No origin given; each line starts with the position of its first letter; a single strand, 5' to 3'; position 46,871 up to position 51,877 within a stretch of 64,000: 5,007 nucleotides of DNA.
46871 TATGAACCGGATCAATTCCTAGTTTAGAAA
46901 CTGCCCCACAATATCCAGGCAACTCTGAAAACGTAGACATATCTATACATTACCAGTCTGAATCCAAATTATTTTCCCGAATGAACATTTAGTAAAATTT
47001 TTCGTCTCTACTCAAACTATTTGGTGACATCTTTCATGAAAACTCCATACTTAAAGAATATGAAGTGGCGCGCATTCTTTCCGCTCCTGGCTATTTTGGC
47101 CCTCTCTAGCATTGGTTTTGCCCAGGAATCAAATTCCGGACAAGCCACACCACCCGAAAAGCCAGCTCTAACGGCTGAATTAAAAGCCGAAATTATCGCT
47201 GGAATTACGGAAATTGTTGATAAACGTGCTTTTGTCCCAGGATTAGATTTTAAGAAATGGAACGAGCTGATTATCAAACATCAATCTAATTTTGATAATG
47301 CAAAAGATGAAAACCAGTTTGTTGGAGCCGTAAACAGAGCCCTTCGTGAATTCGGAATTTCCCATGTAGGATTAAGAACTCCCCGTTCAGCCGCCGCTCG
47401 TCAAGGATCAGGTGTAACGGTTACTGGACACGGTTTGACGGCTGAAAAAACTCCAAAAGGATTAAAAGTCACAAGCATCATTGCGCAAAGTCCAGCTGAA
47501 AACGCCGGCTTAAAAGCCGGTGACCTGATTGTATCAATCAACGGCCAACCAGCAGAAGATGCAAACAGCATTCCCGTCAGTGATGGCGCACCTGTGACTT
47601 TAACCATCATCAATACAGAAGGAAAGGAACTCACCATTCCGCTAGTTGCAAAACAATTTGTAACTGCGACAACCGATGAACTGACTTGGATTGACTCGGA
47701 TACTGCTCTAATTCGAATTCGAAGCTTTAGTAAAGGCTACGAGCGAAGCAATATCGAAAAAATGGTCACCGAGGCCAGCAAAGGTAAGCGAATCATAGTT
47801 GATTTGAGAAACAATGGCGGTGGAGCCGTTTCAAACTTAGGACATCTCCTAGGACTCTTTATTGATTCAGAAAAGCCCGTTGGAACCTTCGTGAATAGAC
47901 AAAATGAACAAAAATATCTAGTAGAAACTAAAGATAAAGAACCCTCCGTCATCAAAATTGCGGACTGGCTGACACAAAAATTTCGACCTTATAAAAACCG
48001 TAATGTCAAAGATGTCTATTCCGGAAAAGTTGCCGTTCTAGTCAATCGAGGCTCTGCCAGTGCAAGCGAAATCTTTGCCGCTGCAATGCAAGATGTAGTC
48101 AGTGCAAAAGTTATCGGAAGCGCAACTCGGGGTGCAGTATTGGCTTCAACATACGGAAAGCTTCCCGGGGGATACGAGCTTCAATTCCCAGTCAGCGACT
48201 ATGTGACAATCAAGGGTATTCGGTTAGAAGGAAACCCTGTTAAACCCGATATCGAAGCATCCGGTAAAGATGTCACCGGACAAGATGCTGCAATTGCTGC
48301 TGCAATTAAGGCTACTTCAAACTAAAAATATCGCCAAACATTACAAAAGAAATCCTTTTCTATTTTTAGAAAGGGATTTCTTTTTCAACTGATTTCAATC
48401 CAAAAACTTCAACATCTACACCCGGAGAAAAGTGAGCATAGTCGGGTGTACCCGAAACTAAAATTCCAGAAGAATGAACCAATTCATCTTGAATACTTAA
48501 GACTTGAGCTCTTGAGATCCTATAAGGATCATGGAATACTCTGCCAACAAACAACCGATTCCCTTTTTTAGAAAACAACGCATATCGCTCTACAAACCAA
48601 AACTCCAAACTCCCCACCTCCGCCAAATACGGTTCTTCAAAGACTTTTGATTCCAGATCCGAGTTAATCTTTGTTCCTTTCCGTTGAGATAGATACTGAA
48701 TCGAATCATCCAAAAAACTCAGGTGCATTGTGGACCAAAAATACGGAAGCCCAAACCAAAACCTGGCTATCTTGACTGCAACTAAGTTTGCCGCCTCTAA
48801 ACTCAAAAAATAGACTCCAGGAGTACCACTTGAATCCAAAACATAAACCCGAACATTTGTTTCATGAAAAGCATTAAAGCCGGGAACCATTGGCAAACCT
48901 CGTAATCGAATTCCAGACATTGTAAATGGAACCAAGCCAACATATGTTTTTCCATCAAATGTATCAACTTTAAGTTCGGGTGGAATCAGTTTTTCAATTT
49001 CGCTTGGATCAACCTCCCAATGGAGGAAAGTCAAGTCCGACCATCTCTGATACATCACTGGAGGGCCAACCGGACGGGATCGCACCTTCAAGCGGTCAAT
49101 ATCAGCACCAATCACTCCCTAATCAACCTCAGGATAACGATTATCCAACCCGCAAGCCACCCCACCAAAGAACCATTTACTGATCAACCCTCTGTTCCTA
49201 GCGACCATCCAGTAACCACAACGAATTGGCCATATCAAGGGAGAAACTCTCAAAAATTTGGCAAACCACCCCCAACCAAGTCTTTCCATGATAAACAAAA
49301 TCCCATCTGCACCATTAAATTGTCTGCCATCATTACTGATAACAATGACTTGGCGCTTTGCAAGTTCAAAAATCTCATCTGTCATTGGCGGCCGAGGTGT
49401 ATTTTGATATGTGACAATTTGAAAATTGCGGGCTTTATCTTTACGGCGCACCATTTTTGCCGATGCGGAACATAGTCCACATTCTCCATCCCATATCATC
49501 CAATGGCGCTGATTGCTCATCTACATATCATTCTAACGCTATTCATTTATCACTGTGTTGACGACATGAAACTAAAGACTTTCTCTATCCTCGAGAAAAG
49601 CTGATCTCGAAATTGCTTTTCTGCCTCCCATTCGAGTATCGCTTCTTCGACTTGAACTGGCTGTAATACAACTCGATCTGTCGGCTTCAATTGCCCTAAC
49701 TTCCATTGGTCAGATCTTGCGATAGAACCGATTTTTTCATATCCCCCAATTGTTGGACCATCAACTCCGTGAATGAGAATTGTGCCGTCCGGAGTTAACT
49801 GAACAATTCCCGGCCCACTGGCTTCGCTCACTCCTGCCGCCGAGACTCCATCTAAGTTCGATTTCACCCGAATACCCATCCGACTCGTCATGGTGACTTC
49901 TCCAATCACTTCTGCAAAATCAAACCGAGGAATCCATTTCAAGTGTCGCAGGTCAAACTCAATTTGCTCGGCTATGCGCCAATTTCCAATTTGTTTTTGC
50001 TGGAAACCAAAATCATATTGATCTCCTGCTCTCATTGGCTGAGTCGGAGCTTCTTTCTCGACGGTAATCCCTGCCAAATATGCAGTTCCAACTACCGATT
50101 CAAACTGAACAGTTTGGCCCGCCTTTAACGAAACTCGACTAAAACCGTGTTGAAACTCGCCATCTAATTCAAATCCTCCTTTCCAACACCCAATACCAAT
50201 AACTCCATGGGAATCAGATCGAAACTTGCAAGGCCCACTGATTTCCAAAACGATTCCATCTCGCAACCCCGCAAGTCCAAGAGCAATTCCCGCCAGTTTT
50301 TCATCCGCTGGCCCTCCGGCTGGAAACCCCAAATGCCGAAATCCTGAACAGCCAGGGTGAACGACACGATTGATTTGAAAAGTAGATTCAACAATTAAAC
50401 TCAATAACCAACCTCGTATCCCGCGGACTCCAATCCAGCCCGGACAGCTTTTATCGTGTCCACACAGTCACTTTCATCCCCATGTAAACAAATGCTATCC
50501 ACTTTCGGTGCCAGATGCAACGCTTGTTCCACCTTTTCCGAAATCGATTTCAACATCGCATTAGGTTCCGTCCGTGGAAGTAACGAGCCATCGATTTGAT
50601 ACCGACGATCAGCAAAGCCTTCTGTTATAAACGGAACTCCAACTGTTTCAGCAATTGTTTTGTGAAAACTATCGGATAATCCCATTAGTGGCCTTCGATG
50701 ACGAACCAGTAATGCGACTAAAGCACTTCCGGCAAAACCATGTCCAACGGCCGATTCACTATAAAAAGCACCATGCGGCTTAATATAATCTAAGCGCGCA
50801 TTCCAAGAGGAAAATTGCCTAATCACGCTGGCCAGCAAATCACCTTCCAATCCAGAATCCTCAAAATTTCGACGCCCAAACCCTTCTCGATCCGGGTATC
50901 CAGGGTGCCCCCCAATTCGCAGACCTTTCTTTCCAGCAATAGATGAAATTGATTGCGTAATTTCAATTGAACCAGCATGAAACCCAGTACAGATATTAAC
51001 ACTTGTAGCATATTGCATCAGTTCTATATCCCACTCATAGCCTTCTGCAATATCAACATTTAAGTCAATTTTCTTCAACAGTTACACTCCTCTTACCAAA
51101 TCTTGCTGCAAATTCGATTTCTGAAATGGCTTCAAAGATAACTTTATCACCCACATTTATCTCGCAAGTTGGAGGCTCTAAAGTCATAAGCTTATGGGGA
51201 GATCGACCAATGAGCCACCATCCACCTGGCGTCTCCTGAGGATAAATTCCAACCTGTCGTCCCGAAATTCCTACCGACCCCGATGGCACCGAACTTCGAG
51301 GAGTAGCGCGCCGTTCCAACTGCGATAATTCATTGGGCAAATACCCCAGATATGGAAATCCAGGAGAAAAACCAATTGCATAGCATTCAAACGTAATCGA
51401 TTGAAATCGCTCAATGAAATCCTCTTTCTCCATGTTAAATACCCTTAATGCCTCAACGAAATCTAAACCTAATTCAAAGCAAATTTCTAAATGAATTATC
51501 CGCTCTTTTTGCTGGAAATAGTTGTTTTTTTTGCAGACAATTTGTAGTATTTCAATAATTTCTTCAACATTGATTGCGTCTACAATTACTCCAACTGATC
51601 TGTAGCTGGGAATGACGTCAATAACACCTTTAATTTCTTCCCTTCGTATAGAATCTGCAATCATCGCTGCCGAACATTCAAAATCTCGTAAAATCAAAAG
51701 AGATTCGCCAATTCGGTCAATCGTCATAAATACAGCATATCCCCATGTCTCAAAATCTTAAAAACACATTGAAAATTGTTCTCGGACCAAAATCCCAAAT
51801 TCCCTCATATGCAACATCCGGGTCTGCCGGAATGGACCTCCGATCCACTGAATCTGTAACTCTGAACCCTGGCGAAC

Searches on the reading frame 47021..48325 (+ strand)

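Call 76: search_protein_families(library=pfam, proteins=[window:47021-48325:+], max_evalue=0.001)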
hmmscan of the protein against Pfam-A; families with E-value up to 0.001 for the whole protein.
window:47021-48325:+ (434 aa): 4 families
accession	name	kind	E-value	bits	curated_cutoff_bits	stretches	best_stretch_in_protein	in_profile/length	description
PF03572.23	Peptidase_S41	-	7.6e-34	117.1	24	1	228-412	2-164/165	Peptidase family S41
PF17820.7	PDZ_6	-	1.3e-10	41.3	27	1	150-180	2-32/54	PDZ domain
PF00595.29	PDZ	-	1.1e-08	35.8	23.2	1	127-181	9-60/81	PDZ domain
PF13180.12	PDZ_2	-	2.5e-07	31.3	27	1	138-182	4-48/80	PDZ domain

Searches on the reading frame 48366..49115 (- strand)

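Call 76: search_protein_families(library=pfam, proteins=[window:48366-49115:-], max_evalue=0.001)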
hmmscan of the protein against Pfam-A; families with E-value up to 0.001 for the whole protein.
window:48366-49115:- (249 aa): 2 families
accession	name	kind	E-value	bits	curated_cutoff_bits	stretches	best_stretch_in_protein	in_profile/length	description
PF09844.14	DUF2071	-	3.3e-67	226.7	27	1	23-234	2-212/212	Uncharacterized conserved protein (COG2071)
PF06314.16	ADC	-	2e-05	24.6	29.8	1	22-123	17-107/238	Acetoacetate decarboxylase (ADC)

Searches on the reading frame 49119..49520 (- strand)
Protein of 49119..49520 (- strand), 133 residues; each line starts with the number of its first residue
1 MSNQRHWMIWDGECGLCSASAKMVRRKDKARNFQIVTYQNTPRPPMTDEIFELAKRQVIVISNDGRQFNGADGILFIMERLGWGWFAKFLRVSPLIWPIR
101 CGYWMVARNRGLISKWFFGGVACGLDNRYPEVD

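Call 77: search_protein_families(library=pfam, proteins=[window:49119-49520:-], max_evalue=0.001)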
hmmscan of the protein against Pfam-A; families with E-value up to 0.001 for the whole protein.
window:49119-49520:- (133 aa): 1 family
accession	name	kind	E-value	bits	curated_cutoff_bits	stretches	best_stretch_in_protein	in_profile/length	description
PF04134.17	DCC1-like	-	1.3e-14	55.9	27.8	1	9-114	2-111/113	DCC1-like thiol-disulfide oxidoreductase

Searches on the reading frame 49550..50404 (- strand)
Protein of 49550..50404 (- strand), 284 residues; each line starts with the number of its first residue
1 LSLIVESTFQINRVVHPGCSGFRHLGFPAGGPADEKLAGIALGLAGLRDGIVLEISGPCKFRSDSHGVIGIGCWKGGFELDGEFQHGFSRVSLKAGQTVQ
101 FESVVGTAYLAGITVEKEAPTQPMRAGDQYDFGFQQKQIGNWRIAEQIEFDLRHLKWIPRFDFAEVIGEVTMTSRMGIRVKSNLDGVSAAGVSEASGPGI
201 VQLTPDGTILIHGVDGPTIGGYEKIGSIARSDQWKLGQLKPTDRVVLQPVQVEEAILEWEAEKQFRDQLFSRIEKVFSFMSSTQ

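Call 77: search_protein_families(library=pfam, proteins=[window:49550-50404:-], max_evalue=0.001)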
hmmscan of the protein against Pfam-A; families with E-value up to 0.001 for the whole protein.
window:49550-50404:- (284 aa): 1 family
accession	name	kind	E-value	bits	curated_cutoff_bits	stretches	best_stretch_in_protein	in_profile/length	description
PF02626.20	CT_A_B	-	1.3e-19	71.3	25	1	173-248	186-260/261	Carboxyltransferase domain, subdomain A and B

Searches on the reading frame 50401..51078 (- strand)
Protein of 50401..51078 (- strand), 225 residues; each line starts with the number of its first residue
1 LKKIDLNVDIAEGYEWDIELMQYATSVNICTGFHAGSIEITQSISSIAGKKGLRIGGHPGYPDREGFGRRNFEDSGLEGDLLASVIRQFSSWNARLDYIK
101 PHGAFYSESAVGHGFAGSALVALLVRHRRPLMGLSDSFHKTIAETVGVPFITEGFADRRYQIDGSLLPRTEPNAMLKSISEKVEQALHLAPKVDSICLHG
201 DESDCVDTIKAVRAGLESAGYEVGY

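Call 77: search_protein_families(library=pfam, proteins=[window:50401-51078:-], max_evalue=0.001)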
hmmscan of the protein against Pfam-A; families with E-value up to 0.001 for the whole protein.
window:50401-51078:- (225 aa): 1 family
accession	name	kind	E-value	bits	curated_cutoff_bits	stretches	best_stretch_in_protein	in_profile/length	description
PF03746.21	LamB_YcsF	-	1.8e-47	162.5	22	1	4-216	1-238/239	LamB/YcsF family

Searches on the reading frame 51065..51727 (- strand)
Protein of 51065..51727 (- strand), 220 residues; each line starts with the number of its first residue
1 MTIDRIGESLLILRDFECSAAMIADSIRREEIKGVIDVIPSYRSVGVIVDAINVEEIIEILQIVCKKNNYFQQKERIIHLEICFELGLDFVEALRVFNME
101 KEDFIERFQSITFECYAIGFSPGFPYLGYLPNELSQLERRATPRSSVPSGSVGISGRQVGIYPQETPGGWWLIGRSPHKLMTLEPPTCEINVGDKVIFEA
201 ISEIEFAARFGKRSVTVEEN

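Call 77: search_protein_families(library=pfam, proteins=[window:51065-51727:-], max_evalue=0.001)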
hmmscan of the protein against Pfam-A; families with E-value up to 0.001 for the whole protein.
window:51065-51727:- (220 aa): 1 family
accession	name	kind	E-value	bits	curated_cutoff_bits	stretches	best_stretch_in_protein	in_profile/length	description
PF02682.21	CT_C_D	-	8.2e-42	143.6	22.1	1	21-181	28-192/202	Carboxyltransferase domain, subdomain C and D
